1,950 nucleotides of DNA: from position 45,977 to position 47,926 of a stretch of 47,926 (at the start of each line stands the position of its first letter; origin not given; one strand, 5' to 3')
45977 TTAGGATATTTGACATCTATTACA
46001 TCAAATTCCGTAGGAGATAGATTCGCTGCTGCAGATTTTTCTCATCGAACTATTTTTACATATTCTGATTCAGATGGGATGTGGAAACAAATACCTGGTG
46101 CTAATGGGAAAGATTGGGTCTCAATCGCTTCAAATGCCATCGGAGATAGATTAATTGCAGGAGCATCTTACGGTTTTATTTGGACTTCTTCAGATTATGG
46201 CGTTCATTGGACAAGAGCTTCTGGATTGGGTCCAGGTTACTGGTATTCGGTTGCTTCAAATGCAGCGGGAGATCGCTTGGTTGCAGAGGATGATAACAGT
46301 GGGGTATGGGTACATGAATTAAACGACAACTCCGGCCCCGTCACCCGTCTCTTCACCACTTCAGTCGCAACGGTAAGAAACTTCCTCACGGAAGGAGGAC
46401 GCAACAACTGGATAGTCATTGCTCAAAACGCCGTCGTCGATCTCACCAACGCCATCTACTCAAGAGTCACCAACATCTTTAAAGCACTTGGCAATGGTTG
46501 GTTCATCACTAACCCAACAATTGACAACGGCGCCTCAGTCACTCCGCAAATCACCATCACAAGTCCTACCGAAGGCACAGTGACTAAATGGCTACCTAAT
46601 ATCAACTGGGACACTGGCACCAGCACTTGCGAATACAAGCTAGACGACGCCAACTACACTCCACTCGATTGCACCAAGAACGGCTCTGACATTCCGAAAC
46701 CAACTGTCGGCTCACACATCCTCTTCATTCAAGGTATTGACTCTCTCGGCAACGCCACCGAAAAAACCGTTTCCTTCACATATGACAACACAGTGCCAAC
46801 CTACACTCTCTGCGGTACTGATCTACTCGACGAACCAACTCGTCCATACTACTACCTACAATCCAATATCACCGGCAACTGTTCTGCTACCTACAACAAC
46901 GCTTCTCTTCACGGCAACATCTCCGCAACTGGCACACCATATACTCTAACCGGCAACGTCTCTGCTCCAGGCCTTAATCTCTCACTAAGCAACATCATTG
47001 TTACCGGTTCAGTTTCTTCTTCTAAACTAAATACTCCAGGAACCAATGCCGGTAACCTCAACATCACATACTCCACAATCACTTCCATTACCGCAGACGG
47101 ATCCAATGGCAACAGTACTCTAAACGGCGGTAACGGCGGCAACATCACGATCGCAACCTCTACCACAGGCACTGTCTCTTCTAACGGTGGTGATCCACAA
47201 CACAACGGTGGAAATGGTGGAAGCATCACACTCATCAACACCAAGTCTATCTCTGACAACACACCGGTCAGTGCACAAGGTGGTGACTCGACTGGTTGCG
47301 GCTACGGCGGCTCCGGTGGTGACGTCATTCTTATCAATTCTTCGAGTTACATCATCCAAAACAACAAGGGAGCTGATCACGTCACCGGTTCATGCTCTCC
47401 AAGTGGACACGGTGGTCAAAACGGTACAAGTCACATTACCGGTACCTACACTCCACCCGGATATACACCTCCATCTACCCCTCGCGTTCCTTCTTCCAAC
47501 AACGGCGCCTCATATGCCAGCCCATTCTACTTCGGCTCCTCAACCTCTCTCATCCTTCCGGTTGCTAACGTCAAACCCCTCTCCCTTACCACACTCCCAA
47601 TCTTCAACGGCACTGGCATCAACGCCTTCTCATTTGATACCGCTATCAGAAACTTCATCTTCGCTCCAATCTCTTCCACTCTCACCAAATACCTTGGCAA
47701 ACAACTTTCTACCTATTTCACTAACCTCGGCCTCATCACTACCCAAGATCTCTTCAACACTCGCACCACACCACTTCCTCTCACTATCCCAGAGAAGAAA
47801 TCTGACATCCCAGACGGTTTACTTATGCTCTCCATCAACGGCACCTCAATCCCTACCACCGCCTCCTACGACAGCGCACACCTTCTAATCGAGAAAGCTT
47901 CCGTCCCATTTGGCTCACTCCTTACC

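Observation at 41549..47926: Giant secreted protein gene (>2126 codons, still open at the window edge) that the supplied ORF track misses entirely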

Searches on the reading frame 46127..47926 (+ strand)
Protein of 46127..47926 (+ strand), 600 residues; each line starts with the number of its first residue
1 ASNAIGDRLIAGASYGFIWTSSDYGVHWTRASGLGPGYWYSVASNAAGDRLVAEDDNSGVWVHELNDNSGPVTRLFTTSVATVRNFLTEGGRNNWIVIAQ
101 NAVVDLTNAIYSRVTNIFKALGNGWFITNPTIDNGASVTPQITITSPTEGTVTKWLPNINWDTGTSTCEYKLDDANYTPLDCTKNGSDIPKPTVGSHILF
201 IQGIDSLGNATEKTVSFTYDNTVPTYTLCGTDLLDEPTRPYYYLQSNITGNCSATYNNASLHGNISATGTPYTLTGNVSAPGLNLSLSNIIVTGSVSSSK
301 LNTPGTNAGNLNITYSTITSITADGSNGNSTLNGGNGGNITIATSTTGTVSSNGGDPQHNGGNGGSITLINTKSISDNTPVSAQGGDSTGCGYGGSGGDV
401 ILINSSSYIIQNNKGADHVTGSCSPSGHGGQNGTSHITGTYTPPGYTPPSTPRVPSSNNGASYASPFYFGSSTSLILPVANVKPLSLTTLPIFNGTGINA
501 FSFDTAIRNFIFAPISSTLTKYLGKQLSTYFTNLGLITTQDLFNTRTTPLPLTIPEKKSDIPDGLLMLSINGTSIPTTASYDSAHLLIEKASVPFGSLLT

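Call 16: find_related_loci(query=window:46127-47926:+, collection=genome_contigs, flank=10000)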
Query window:46127-47926:+ (600 aa) in genome_contigs; peptide patterns used: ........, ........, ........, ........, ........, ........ (x = any residue, [..] = any of these).
55 stretches matched a pattern, but none encodes a relative of the query by tblastn (E <= 1e-3).

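Call 23: find_homologous_proteins(query=window:46316-47926:+, max_evalue=0.00001)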
Query window:46316-47926:+ (537 aa): 13 proteins with E <= 0.00001 among 8000 candidates.
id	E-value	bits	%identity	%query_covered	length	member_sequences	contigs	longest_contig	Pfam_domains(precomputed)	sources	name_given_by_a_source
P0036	9.4e-101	356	49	83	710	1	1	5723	PF20067.6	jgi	jgi:hypothetical protein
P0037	9.5e-87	310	40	83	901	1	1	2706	PF12951.14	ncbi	ncbi:MAG: autotransporter-associated beta strand repeat-containing protein, partial [bacterium]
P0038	2.0e-84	302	42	54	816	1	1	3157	-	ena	-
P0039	3.7e-83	298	38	93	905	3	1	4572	-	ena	-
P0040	6.5e-79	284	38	96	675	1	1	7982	-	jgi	jgi:hypothetical protein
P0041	9.0e-79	284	42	66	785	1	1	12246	-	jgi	jgi:hypothetical protein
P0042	1.1e-74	270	52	43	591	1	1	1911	PF25852.1,PF14870.13,PF02012.27,PF15902.13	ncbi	ncbi:MAG: hypothetical protein WCO18_02310, partial [bacterium]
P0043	1.5e-72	263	37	97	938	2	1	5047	-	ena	-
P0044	5.8e-72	261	36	97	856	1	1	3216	-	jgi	jgi:hypothetical protein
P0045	3.5e-67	245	37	92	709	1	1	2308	-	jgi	jgi:hypothetical protein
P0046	1.1e-54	204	39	65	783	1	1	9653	-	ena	-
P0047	1.7e-48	184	41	56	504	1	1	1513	-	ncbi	ncbi:MAG: hypothetical protein WCO97_12510, partial [bacterium]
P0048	4.8e-35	139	36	58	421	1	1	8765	-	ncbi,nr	ncbi:MAG: hypothetical protein PHF79_03320, partial [Candidatus Pacebacteria bacterium]|nr:hypotheti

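Call 39: predict_structure(alignment_id=A1)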
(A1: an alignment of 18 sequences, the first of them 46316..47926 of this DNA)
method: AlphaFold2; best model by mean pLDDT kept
length: 537 residues; sequences in the alignment: 18
mean_pLDDT: 82.7   pTM: 0.63
mean pLDDT of the five models: 82.7, 82.6, 81.5, 81.3, 79.2
residues with pLDDT >= 90: 272; 70-90: 166; 50-70: 57; < 50: 42
segments of 3 or more residues with pLDDT < 50: 1-4, 382-419
pLDDT, mean of each block of 10 residues (from residue 1): 62 95 82 94 94 93 94 92 92 91 94 95 92 96 95 94 90 90 94 93 82 96 95 89 95 94 90 96 93 93 93 90 91 93 90 81 75 74 36 28 31 35 59 58 68 70 83 82 84 75 82 81 79 82
secondary structure, 60 per line:
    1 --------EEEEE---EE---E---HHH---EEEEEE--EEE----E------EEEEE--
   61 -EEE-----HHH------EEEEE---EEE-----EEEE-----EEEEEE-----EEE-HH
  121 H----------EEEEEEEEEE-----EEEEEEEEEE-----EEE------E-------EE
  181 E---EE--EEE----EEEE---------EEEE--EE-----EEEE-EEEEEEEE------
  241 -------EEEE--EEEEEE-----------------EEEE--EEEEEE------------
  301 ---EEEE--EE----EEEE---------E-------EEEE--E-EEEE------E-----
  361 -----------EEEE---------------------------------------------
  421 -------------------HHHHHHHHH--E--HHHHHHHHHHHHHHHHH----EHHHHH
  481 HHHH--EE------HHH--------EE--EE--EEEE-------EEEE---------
elements in order: E9-13 E32-37 E40-42 E54-58 E62-64 E79-83 E87-89 E95-98 E104-109 E115-117 E132-141 E147-156 E162-164 E179-181 E189-191 E196-199 E209-212 E222-225 E227-234 E248-251 E254-259 E277-280 E283-288 E304-307 E316-319 E337-340 E345-348 E372-375 H440-448 H454-470 H476-484 E514-517 E525-528

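Call 43: fold_search(model_id=the predicted structure, library=pdb)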
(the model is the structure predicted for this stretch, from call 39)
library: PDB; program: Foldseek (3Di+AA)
matches with E <= 10: 840; with E <= 0.001: 0
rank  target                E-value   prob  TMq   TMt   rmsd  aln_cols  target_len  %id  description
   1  3pe9_B                9.7e-03  1.00  0.11  0.58   6.4        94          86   15  Structures of Clostridium thermocellum CbhA fibronectin(III)-like modules (released 2011-11-23)
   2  2yn5_B                1.2e-02  1.00  0.14  0.24   4.6       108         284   14  Structural insight into the giant calcium-binding adhesin SiiE: implications for the adhesion of Salmonella enterica t (released 2013-04-03)
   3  7wjx_R                1.3e-02  1.00  0.12  0.57   4.0        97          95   13  Adeno-associated virus serotype 9 in complex with AAVR (released 2022-06-15)
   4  3pe9_A                1.9e-02  1.00  0.12  0.63   4.2        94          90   15  Structures of Clostridium thermocellum CbhA fibronectin(III)-like modules (released 2011-11-23)
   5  3pe9_D                2.0e-02  1.00  0.11  0.59   5.2        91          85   15  Structures of Clostridium thermocellum CbhA fibronectin(III)-like modules (released 2011-11-23)
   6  9kvu                  2.2e-02  1.00  0.12  0.59   4.3        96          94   18  Structure of B1 domain in the bifunctional enzyme CelAly (released 2026-03-18)
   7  7wqp_R                2.2e-02  1.00  0.12  0.60   4.0        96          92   10  Adeno-associated virus serotype PHP.eB in complex with AAVR (released 2022-06-15)
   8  8cka_A                2.4e-02  1.00  0.13  0.14   3.8        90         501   19  Deinococcus radidurans HPI S-layer (released 2023-04-19)
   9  9mt4_G                2.4e-02  0.90  0.10  0.30  17.1       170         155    9  Connector structure of phage JohannRWettstein (Bas63) (released 2025-11-19)
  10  2z4t_A                2.4e-02  0.57  0.10  0.11  14.7       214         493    8  Crystal Structure of Vibrionaceae Photobacterium sp. JT-ISH-224 2,6-sialyltransferase in a Ternary Complex with Donor  (released 2008-04-08)
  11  5icu                  2.5e-02  1.00  0.13  0.55   4.8        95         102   16  The crystal structure of CopC from Methylosinus trichosporium OB3b (released 2016-04-06)
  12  2yn3_C                2.5e-02  1.00  0.14  0.24   3.8        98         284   12  Structural insight into the giant calcium-binding adhesin SiiE: implications for the adhesion of Salmonella enterica t (released 2013-04-03)
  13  1ug9                  2.9e-02  1.00  0.11  0.06   7.1        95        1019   12  Crystal Structure of Glucodextranase from Arthrobacter globiformis I42 (released 2003-12-09)
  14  4jgu_A                3.4e-02  1.00  0.13  0.58   4.0        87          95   17  Crystal structure of Clostridium histolyticum ColH collagenase polycystic kidney-disease-like domain 2b at 1.4 Angstro (released 2014-03-05)
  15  2yn3_D                3.6e-02  1.00  0.13  0.31   4.1        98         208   13  Structural insight into the giant calcium-binding adhesin SiiE: implications for the adhesion of Salmonella enterica t (released 2013-04-03)
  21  3pdg                  5.2e-02  1.00  0.12  0.62   4.2        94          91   17  Structures of Clostridium thermocellum CbhA fibronectin(III)-like modules (released 2011-11-23)
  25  3pdd                  8.1e-02  1.00  0.11  0.29   6.4        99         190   15  Structures of Clostridium thermocellum CbhA fibronectin(III)-like modules (released 2011-11-23)
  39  2y72_A                1.4e-01  0.99  0.12  0.56   4.0        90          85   12  Crystal structure of the PKD Domain of Collagenase G from Clostridium Histolyticum at 1.18 Angstrom Resolution. (released 2011-09-28)
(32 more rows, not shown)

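Call 44: search_protein_families(library=pfam, proteins=[P0036], max_evalue=0.01)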
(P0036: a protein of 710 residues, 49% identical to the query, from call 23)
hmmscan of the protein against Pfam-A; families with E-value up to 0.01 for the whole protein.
P0036 (710 aa): 1 family
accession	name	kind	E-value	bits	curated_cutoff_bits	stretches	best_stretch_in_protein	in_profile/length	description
PF20067.5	SSL_N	-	4.9e-06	26.8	18.9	0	2-20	27-45/46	Strictosidine synthase-like, N-terminal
